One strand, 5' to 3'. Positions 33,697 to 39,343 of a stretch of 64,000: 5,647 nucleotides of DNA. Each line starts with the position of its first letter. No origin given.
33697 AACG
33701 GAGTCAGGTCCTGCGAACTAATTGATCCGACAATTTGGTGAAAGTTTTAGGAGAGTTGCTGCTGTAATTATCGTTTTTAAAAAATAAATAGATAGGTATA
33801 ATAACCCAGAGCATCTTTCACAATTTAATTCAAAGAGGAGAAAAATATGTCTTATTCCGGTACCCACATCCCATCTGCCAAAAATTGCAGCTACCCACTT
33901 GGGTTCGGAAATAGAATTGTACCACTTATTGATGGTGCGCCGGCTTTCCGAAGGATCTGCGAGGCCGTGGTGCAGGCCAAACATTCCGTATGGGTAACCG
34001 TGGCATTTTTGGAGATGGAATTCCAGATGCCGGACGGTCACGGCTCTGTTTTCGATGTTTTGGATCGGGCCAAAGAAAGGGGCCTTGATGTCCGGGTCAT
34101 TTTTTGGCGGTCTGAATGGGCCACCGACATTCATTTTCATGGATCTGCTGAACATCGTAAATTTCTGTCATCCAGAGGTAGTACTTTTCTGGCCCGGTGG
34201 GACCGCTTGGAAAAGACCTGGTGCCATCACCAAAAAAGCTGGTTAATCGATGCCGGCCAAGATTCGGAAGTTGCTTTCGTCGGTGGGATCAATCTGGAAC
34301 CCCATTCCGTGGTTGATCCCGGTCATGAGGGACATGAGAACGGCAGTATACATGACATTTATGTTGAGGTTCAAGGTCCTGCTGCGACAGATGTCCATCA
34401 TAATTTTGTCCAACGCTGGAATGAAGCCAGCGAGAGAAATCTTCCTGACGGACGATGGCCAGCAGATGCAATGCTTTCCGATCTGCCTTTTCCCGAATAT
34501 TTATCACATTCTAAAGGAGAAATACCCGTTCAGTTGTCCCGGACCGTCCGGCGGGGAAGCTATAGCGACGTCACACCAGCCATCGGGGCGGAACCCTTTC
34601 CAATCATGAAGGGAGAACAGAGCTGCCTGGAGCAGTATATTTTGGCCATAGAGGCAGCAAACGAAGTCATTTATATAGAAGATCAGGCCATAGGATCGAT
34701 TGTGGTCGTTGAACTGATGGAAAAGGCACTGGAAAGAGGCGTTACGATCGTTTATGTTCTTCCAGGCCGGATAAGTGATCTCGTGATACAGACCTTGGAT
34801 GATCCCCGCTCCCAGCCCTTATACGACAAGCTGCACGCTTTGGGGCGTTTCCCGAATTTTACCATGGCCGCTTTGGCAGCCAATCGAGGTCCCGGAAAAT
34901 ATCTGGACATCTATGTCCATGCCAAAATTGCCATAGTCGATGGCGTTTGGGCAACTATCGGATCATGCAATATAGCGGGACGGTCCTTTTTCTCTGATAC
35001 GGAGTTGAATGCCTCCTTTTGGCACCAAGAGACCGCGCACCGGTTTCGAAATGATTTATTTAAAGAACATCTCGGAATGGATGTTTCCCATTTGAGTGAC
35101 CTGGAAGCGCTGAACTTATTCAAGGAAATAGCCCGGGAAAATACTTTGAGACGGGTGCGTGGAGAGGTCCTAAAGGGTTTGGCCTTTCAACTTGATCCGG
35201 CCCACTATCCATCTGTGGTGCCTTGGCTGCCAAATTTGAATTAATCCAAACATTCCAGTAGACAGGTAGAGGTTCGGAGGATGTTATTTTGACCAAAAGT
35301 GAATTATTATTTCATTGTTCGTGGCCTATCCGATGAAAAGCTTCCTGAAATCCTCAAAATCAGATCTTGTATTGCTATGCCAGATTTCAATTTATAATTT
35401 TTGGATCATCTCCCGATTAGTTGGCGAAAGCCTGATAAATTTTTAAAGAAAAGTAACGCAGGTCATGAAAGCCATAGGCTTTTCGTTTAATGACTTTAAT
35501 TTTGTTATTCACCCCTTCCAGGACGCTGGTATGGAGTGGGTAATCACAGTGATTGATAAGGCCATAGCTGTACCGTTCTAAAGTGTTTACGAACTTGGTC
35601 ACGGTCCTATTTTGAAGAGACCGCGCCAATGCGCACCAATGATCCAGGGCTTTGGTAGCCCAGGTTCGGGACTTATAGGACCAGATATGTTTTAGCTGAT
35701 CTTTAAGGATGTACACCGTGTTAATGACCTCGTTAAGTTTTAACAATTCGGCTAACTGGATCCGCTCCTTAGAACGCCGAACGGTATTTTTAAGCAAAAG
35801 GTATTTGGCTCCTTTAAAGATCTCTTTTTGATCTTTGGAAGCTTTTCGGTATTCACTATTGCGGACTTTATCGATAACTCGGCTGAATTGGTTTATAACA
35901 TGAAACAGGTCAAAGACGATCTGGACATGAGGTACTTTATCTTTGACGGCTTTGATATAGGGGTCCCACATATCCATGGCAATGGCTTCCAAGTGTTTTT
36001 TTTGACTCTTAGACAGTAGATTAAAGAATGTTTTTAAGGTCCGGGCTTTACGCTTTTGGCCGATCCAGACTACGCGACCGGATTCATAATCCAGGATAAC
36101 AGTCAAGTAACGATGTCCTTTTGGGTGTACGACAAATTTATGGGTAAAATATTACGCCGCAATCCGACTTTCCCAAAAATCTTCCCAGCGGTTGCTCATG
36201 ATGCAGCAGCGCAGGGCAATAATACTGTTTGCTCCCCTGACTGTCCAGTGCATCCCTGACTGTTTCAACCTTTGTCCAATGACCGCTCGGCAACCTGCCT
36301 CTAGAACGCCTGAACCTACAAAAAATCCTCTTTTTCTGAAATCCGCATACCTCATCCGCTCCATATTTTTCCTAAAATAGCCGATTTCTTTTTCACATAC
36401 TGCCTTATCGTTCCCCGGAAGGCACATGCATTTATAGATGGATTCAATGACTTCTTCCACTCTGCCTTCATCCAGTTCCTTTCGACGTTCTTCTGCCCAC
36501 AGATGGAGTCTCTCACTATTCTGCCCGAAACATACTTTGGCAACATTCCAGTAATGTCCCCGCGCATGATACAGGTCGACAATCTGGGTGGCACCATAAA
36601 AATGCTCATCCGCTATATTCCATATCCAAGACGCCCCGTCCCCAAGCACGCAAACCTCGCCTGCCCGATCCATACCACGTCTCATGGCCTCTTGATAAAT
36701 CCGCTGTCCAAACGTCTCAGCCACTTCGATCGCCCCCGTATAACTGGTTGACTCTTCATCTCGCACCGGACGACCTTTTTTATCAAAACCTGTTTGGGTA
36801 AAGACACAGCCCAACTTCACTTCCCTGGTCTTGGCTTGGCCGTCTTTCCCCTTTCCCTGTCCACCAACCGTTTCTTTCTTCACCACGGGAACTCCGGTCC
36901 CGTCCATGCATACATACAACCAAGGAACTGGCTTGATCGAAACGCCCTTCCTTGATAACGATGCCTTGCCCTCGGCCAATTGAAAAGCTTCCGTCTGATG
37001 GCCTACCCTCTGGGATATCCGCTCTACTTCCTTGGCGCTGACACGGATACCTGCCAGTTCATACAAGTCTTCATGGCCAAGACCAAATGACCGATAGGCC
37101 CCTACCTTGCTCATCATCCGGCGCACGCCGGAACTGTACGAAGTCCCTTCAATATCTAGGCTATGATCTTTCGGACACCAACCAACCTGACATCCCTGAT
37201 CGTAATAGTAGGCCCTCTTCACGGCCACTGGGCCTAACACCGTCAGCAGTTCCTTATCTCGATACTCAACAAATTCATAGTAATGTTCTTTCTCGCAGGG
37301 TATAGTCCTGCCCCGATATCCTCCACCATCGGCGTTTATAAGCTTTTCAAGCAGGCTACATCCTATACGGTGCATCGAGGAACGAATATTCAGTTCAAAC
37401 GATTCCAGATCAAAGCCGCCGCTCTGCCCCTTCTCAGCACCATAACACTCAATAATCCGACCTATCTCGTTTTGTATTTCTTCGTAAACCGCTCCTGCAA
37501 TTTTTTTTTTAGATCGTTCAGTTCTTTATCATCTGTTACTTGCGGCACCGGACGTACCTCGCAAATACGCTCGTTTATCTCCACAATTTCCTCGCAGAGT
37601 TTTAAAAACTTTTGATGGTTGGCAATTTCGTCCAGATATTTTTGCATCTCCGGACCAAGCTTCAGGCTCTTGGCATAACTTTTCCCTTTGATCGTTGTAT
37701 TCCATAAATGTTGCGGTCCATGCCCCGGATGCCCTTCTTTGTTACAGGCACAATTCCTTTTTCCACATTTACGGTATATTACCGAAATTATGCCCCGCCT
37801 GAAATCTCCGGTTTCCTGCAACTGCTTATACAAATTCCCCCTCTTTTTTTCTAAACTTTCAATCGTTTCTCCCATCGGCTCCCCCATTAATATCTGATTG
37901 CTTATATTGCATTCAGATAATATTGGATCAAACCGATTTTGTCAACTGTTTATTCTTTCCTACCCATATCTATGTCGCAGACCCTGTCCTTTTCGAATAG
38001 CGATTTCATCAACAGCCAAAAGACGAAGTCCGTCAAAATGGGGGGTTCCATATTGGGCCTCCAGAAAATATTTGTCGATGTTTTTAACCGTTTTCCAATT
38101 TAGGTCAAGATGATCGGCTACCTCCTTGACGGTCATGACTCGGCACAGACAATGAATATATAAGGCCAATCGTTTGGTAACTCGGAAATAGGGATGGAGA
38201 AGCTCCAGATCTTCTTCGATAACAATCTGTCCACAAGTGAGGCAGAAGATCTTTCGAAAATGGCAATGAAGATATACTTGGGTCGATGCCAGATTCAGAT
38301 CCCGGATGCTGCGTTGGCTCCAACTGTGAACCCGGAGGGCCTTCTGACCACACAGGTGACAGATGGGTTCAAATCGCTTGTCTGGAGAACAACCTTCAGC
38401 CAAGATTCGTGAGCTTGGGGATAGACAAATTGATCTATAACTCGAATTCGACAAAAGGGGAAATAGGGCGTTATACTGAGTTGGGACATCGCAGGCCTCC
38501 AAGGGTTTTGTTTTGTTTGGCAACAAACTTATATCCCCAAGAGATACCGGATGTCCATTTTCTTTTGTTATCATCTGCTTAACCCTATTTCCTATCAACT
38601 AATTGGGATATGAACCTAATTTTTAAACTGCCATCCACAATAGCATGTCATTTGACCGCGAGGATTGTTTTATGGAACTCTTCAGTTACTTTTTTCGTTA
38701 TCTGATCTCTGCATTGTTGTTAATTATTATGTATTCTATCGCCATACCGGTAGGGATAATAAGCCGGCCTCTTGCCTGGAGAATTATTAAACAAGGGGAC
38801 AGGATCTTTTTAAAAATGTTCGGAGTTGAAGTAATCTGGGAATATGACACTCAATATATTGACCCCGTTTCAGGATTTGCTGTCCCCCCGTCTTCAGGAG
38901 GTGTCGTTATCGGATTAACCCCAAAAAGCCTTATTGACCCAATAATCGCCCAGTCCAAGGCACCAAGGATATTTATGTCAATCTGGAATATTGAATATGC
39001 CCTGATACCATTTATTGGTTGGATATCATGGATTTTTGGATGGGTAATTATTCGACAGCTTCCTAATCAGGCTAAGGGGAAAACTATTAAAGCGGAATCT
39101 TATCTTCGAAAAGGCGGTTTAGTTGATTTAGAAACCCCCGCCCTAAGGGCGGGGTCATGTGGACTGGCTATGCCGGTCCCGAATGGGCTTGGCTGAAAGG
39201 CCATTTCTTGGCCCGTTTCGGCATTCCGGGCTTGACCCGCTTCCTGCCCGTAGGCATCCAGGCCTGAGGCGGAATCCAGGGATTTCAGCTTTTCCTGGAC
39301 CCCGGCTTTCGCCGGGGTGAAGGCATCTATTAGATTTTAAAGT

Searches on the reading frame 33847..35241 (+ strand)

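Call 29: search_protein_families(library=pfam, proteins=[window:33847-35241:+], max_evalue=0.01)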
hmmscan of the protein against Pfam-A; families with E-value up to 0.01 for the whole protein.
window:33847-35241:+ (465 aa): 2 families
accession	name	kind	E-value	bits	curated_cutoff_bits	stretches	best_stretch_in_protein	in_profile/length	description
PF13091.12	PLDc_2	-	2.3e-18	66.7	27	2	268-403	5-127/132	PLD-like domain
PF00614.28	PLDc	-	5.5e-09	36.1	21.9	1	354-380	2-28/28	Phospholipase D Active site motif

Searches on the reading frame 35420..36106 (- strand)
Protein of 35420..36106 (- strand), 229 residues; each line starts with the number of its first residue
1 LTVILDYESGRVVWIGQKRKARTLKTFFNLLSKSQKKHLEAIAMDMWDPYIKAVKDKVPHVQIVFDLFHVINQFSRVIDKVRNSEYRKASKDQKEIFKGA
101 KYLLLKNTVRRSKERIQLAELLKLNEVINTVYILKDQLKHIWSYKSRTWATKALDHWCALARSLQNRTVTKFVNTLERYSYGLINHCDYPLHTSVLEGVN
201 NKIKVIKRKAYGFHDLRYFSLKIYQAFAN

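Call 29: search_protein_families(library=pfam, proteins=[window:35420-36106:-], max_evalue=0.01)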
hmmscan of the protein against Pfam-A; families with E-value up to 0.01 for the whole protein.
window:35420-36106:- (229 aa): 1 family
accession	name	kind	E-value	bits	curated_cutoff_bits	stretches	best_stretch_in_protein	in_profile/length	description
PF01610.23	DDE_Tnp_ISL3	-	2e-60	205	23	1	2-223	16-240/240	Transposase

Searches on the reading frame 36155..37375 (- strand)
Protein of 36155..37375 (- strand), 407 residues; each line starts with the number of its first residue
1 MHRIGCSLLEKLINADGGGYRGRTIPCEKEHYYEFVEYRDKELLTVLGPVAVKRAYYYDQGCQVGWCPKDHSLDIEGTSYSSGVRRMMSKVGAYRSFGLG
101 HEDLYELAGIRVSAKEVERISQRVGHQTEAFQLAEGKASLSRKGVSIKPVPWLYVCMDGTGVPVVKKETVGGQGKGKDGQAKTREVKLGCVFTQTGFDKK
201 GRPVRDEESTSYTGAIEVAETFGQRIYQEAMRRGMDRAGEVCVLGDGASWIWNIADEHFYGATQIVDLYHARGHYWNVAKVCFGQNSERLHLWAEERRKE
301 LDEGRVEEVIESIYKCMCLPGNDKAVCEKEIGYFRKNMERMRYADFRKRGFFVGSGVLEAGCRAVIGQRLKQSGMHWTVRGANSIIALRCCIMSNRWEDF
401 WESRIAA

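Call 29: search_protein_families(library=pfam, proteins=[window:36155-37375:-], max_evalue=0.01)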
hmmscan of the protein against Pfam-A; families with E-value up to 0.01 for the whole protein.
window:36155-37375:- (407 aa): 1 family
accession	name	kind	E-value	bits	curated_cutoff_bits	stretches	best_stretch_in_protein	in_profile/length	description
PF06782.17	UPF0236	-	3.7e-07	29.7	24.3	1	31-389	45-382/400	Uncharacterised protein family (UPF0236)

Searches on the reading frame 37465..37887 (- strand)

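Call 29: search_protein_families(library=pfam, proteins=[window:37465-37887:-], max_evalue=0.01)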
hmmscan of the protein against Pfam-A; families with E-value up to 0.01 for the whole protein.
window:37465-37887:- (141 aa): 3 families
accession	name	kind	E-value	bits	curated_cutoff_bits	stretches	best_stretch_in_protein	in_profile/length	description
PF20586.3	DUF6788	-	1.1e-22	80.6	27.2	1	10-111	2-102/103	Family of unknown function (DUF6788)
PF18397.6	IKBKB_SDD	-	0.0025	17.7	25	0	72-136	120-185/275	IQBAL scaffold dimerization domain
PF20776.3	SLS1_N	-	0.0046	17.9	24.4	0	103-137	8-42/97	SLS1 protein N-terminal domain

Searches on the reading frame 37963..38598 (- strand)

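Call 29: search_protein_families(library=pfam, proteins=[window:37963-38598:-], max_evalue=0.01)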
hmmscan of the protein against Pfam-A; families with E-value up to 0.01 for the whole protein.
window:37963-38598:- (212 aa): 2 families
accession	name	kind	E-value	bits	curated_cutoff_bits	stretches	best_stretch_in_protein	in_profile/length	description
PF13542.12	HTH_Tnp_ISL3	-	7.8e-11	41.7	27.4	1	129-177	1-49/51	Helix-turn-helix domain of transposase family ISL3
PF14690.11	Zn_ribbon_ISL3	-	9.6e-09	35.9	25.5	1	79-122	4-47/47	zinc-finger of transposase IS204/IS1001/IS1096/IS1165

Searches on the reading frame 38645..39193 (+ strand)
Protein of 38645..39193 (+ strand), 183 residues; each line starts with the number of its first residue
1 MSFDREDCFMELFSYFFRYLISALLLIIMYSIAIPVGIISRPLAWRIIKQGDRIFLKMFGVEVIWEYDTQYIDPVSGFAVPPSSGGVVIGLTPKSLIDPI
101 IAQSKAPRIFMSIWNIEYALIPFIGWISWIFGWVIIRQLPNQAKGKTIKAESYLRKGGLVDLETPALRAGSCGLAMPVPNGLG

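Call 3: search_protein_families(library=pfam, proteins=[window:38645-39193:+], max_evalue=0.1)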
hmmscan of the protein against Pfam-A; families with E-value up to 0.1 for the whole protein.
window:38645-39193:+ (183 aa): 1 family
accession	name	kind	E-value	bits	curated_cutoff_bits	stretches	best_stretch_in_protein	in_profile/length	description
PF01553.26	Acyltransferase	-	0.042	14.1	23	1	86-159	15-93/132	Acyltransferase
